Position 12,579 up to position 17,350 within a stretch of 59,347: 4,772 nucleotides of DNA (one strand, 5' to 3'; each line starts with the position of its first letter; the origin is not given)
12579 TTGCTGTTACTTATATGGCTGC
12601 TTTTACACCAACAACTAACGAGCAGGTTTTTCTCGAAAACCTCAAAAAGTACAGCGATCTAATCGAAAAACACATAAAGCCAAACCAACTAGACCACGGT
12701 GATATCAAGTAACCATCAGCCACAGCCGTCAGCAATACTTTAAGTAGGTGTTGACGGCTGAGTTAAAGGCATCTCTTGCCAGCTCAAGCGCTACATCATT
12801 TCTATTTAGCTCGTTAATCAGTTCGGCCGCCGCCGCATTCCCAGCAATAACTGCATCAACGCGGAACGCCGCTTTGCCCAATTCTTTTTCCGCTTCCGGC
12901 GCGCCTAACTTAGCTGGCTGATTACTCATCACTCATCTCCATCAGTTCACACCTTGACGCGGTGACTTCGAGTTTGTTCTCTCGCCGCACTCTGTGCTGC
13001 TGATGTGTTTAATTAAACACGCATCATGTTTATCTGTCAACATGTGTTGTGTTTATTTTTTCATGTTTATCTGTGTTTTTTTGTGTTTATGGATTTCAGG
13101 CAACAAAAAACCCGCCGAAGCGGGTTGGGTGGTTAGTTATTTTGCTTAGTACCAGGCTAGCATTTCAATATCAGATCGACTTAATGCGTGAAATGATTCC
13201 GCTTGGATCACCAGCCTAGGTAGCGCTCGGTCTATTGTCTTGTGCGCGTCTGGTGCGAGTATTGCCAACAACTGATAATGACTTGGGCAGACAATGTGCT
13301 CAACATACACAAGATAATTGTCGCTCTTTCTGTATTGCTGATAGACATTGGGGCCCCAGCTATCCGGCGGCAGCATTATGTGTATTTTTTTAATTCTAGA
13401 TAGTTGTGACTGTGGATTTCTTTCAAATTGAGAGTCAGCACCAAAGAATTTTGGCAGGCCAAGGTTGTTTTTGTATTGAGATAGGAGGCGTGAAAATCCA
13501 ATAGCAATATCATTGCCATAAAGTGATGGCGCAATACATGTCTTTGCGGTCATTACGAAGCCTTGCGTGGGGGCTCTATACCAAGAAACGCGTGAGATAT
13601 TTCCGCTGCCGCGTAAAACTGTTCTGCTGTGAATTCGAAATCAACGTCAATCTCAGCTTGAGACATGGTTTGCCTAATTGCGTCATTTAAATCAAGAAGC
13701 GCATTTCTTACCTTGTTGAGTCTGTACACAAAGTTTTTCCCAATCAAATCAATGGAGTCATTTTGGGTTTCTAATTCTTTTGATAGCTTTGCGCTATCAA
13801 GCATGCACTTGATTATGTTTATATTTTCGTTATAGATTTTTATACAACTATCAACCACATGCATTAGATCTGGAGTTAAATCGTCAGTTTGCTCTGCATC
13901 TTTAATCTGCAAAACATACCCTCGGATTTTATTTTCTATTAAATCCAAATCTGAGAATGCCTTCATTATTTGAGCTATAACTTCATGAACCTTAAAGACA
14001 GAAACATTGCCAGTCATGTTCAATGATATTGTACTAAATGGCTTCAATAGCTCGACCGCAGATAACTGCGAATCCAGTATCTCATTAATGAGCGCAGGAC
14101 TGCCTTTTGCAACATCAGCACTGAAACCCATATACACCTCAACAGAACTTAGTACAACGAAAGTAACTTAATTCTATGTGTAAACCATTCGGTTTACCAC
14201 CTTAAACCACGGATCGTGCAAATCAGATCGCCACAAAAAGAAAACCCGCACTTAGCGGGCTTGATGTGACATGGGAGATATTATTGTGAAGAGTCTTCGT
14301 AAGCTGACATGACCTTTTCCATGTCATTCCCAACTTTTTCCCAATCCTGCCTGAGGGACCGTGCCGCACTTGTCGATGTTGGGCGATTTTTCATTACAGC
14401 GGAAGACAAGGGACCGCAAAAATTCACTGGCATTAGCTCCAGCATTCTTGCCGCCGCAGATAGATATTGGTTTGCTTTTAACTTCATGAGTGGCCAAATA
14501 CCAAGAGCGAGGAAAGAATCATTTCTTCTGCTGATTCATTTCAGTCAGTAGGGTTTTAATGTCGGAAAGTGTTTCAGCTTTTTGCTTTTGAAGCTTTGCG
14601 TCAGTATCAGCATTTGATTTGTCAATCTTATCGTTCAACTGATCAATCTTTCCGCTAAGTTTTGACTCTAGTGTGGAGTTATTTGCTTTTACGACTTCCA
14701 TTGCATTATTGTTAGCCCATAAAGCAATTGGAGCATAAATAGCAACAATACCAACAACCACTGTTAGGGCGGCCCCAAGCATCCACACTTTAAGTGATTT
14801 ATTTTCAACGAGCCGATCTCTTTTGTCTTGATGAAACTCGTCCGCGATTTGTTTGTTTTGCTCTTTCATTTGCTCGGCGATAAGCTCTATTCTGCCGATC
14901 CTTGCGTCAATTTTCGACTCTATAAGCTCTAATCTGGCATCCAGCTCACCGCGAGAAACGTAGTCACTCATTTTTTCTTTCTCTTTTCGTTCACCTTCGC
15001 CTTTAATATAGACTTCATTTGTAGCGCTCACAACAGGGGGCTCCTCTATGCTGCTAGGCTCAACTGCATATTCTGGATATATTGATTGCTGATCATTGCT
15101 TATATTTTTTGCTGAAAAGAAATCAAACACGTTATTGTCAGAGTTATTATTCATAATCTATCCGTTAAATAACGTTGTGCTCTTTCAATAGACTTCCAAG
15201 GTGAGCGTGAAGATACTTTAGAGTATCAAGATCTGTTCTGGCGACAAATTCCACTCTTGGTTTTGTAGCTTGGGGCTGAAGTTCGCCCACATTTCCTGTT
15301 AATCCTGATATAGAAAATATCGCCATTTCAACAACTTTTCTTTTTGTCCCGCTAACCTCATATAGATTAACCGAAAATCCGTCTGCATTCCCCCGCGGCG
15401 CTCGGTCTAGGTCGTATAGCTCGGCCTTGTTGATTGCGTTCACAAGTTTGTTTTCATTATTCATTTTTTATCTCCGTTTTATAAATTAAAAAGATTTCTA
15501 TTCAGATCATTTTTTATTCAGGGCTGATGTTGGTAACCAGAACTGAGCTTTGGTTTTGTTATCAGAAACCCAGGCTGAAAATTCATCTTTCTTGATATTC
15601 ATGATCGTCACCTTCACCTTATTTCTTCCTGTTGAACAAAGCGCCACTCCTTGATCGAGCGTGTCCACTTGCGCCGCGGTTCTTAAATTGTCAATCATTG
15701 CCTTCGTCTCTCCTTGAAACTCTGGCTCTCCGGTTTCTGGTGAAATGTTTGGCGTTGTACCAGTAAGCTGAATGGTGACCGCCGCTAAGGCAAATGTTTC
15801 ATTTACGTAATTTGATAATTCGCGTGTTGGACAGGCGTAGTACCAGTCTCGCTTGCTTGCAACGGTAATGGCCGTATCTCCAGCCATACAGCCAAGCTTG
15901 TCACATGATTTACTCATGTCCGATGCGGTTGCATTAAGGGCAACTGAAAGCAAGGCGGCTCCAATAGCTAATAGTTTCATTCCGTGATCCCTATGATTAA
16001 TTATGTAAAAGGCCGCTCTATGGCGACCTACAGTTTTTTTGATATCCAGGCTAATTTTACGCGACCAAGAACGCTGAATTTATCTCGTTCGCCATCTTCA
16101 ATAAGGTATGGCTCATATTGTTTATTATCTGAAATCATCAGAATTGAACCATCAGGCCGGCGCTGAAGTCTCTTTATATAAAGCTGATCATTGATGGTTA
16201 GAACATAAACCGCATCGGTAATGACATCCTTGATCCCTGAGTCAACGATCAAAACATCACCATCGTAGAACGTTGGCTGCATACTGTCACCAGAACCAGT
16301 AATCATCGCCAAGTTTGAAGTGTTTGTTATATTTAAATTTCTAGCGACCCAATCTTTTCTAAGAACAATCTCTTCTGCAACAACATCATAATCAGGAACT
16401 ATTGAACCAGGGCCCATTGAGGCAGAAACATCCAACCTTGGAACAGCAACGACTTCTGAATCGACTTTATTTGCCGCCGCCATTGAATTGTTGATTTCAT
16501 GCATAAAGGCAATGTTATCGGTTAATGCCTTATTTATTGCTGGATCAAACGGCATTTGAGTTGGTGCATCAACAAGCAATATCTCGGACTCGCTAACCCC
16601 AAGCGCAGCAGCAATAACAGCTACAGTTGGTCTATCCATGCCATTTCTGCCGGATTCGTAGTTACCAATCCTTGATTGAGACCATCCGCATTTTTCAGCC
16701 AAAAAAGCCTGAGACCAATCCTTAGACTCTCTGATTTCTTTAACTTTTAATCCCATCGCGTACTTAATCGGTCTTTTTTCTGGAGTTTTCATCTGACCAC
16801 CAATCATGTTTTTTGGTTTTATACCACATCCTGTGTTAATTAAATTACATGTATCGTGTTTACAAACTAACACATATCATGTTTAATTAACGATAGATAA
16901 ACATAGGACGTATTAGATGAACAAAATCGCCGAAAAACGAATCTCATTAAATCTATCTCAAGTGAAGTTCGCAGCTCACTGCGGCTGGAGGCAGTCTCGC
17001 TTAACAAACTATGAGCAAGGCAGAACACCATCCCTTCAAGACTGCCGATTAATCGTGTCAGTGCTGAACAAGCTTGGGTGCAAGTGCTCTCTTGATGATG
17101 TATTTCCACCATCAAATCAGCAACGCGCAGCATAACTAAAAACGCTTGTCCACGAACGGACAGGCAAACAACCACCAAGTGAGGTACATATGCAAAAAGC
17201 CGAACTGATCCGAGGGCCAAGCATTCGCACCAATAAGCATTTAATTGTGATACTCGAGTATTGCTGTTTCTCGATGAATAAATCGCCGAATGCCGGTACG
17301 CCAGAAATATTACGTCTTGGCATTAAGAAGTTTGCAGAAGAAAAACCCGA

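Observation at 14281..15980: Four uncharacterised genes directly downstream of the repressor (rexAB-like position)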

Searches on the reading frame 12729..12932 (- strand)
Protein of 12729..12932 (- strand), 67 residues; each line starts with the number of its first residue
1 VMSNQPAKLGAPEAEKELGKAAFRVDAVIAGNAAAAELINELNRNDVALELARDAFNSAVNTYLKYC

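Call 4: search_protein_families(library=pfam, proteins=[window:12729-12932:-], max_evalue=0.1)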
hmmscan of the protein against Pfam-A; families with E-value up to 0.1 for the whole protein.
window:12729-12932:- (67 aa): 1 family
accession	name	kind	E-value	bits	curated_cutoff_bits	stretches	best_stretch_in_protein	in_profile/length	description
PF04011.17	LemA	-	0.083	13.1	26.2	1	31-64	79-112/149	LemA family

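Call 5: search_protein_families(library=phrogs, proteins=[window:12729-12932:-], max_evalue=0.01)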
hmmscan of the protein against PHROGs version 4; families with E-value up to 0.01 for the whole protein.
window:12729-12932:- (67 aa): 0 families

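Call 6: search_protein_families(library=padloc, proteins=[window:12729-12932:-], max_evalue=0.1)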
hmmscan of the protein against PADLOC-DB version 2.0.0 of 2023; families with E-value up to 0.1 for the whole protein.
window:12729-12932:- (67 aa): 0 families

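Call 7: search_protein_families(library=ncbifam, proteins=[window:12729-12932:-], max_evalue=0.1)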
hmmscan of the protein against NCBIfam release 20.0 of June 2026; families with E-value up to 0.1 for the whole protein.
window:12729-12932:- (67 aa): 0 families

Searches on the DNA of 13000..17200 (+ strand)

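Call 3: search_dna_similar(query=window:13000-17200:+, collection=phages, mode=near, max_rows=25)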
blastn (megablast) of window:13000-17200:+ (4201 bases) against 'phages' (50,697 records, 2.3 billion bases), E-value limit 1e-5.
No match.

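Call 61: search_rna_families(source=window, start=14150, end=14560, threshold=evalue, max_evalue=1)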
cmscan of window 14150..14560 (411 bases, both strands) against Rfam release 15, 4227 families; matches with E-value up to 1: 1.
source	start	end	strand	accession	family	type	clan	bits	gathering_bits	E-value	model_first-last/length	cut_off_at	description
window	14236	14338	-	RF00513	Trp_leader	Cis-reg; leader;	-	22.2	41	0.033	1-100/100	no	Tryptophan operon leader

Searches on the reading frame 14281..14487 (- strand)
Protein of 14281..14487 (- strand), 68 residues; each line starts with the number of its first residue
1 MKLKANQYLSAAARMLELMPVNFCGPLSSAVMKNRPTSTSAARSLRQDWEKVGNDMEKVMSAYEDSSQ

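Call 4: search_protein_families(library=pfam, proteins=[window:14281-14487:-], max_evalue=0.1)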
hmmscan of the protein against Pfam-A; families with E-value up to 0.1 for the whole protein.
window:14281-14487:- (68 aa): 0 families

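Call 5: search_protein_families(library=phrogs, proteins=[window:14281-14487:-], max_evalue=0.01)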
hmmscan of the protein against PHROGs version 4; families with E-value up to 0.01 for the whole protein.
window:14281-14487:- (68 aa): 2 families
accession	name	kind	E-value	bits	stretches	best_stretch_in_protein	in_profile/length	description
phrog_27385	-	unknown function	0.0024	18.7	1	33-65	31-63/71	-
phrog_26284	-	unknown function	0.003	18.7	0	1-59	1-51/65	-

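Call 6: search_protein_families(library=padloc, proteins=[window:14281-14487:-], max_evalue=0.1)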
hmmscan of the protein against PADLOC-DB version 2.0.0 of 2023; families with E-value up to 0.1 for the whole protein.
window:14281-14487:- (68 aa): 0 families

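Call 7: search_protein_families(library=ncbifam, proteins=[window:14281-14487:-], max_evalue=0.1)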
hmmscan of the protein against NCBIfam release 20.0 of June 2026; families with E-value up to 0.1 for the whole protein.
window:14281-14487:- (68 aa): 0 families

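Call 59: find_related_loci(query=window:14281-14487:-, collection=viral_contigs, flank=5000)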
Query window:14281-14487:- (68 aa) in viral_contigs; peptide patterns used: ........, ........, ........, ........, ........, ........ (x = any residue, [..] = any of these).
31 stretches matched a pattern, but none encodes a relative of the query by tblastn (E <= 1e-3).

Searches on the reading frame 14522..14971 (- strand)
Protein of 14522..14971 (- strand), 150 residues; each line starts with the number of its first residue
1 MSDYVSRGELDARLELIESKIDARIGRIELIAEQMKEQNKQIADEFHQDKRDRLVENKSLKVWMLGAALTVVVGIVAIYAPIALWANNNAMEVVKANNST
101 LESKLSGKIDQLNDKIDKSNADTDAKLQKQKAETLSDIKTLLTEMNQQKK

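Call 103: search_protein_families(library=pfam, proteins=[window:14522-14971:-], max_evalue=0.01)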
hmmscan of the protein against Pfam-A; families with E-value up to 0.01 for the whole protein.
seq(150 aa): 1 family
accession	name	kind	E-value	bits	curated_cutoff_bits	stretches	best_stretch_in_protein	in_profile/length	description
PF11034.13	Grg1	-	0.0064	17.1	25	0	92-130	29-67/67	Glucose-repressible protein Grg1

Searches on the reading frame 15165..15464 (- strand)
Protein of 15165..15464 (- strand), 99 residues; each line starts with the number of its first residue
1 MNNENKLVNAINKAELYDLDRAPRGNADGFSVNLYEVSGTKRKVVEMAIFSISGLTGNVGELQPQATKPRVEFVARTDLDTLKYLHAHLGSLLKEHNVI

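Call 4: search_protein_families(library=pfam, proteins=[window:15165-15464:-], max_evalue=0.1)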
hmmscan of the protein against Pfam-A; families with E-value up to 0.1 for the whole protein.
window:15165-15464:- (99 aa): 0 families

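Call 5: search_protein_families(library=phrogs, proteins=[window:15165-15464:-], max_evalue=0.01)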
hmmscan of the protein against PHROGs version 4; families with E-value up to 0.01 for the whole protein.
window:15165-15464:- (99 aa): 0 families

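Call 6: search_protein_families(library=padloc, proteins=[window:15165-15464:-], max_evalue=0.1)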
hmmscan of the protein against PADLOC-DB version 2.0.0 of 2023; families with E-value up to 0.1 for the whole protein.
window:15165-15464:- (99 aa): 0 families

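Call 7: search_protein_families(library=ncbifam, proteins=[window:15165-15464:-], max_evalue=0.1)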
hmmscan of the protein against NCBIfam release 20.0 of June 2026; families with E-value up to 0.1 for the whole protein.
window:15165-15464:- (99 aa): 0 families

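Call 15: find_homologous_proteins(query=window:15165-15464:-, max_evalue=0.01)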
Query window:15165-15464:- (99 aa): 1 proteins with E <= 0.01 among 6 candidates.
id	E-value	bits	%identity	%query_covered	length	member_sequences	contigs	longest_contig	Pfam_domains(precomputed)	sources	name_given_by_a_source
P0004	4.8e-34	134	97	69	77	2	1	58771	-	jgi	-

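Call 18: search_solved_structures(query=window:15165-15464:-, max_evalue=10)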
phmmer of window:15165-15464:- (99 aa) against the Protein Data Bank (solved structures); distinct sequences matched with E-value up to 10: 2.
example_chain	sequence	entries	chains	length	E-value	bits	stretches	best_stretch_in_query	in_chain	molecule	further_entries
7x81_A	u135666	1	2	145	1.2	12.9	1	13-46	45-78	PloI4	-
7x80_A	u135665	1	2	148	1.3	12.8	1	13-46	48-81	PloI4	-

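Call 33: predict_structure(protein=window:15165-15464:-)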
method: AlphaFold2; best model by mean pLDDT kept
length: 99 residues; sequences in the alignment: 1
mean_pLDDT: 43.0   pTM: 0.30
mean pLDDT of the five models: 43.0, 40.7, 39.0, 37.9, 36.3
residues with pLDDT >= 90: 0; 70-90: 0; 50-70: 22; < 50: 77
segments of 3 or more residues with pLDDT < 50: 1-34, 36-49, 53-72, 94-99
pLDDT, mean of each block of 10 residues (from residue 1): 34 33 33 46 42 44 36 53 60 49
secondary structure, 60 per line:
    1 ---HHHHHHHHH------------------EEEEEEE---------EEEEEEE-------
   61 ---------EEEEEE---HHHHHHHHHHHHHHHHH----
elements in order: H4-12 E31-37 E47-53 E70-75 H79-95

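Call 60: find_related_loci(query=window:15165-15464:-, collection=viral_contigs, flank=5000)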
Query window:15165-15464:- (99 aa) in viral_contigs; peptide patterns used: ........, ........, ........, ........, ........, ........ (x = any residue, [..] = any of these).
3 stretches matched a pattern, but none encodes a relative of the query by tblastn (E <= 1e-3).
